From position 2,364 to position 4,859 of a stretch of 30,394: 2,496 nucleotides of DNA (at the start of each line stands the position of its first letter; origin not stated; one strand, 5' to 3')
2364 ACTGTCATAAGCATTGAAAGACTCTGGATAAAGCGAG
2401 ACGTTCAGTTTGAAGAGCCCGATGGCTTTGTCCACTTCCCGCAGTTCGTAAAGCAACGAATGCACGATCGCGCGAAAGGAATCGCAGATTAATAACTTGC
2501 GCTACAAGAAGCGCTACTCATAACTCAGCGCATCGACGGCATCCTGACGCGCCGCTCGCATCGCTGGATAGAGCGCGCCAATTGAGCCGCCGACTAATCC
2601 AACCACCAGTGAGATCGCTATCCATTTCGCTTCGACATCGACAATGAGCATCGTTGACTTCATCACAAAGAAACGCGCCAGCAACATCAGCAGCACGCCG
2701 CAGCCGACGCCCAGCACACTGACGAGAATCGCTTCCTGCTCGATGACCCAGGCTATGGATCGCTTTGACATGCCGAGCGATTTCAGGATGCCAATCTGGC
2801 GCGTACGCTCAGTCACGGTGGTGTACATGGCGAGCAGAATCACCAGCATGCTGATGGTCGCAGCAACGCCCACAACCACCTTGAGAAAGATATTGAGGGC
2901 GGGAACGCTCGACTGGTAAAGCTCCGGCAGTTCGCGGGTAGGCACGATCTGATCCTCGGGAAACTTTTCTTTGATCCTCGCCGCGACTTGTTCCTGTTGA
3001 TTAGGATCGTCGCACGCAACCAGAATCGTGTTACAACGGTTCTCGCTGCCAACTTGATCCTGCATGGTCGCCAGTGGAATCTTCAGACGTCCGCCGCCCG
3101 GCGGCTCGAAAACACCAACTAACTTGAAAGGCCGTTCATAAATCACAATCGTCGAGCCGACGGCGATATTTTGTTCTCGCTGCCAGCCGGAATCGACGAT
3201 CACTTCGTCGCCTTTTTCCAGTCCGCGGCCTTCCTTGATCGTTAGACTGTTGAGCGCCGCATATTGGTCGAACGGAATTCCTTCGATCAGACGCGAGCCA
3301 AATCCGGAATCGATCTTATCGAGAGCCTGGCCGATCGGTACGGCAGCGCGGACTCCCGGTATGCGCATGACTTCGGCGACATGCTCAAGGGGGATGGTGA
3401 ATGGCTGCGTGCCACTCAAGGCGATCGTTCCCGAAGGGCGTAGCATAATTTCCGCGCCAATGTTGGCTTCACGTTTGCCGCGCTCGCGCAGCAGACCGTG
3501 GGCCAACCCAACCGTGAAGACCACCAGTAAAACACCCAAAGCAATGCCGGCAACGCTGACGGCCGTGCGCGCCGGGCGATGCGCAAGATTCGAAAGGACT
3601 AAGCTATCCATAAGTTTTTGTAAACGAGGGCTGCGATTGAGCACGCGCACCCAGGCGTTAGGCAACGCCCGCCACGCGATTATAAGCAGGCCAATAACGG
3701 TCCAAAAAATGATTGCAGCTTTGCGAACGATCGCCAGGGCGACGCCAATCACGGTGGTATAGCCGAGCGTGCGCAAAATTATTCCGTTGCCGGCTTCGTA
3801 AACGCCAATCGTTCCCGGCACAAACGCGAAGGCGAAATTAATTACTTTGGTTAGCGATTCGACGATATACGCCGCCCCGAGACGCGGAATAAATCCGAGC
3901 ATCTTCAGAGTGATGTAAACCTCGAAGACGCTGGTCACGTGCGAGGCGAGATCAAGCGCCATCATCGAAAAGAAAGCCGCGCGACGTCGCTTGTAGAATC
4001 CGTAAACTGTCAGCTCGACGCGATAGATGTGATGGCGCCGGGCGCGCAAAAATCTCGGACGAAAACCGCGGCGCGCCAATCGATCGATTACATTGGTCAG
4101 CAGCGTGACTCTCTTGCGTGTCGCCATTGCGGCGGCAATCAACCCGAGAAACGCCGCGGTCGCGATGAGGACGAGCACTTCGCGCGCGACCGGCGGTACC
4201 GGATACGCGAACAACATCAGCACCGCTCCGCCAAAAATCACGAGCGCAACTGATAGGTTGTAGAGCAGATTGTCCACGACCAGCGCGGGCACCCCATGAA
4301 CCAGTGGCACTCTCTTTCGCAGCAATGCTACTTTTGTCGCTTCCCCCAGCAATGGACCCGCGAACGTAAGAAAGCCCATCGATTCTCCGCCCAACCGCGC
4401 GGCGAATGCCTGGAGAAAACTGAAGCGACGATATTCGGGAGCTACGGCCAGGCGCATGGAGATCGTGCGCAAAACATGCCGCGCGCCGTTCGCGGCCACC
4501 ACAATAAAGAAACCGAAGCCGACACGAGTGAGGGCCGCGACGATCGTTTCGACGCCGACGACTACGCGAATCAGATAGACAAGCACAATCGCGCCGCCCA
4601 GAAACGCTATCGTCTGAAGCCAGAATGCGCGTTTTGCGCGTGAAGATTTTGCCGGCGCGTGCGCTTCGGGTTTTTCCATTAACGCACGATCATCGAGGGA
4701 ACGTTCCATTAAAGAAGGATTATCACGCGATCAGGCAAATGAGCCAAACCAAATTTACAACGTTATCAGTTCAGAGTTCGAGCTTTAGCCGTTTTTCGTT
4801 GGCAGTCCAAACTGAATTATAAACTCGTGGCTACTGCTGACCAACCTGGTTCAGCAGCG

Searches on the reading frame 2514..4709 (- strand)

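Call 22: search_protein_families(library=pfam, proteins=[window:2514-4709:-], max_evalue=0.01)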
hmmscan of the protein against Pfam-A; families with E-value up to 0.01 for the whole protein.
window:2514-4709:- (731 aa): 3 families
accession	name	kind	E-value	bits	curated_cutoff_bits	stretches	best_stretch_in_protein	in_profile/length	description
PF12704.14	MacB_PCD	-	2e-22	80.9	27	1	382-581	1-206/207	MacB-like periplasmic core domain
PF03706.18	LPG_synthase_TM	-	2e-15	57.5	33.4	1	37-339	3-301/302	Lysylphosphatidylglycerol synthase TM region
PF02687.27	FtsX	-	1.9e-14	54.2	25.5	1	611-723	2-119/120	FtsX-like permease C-terminal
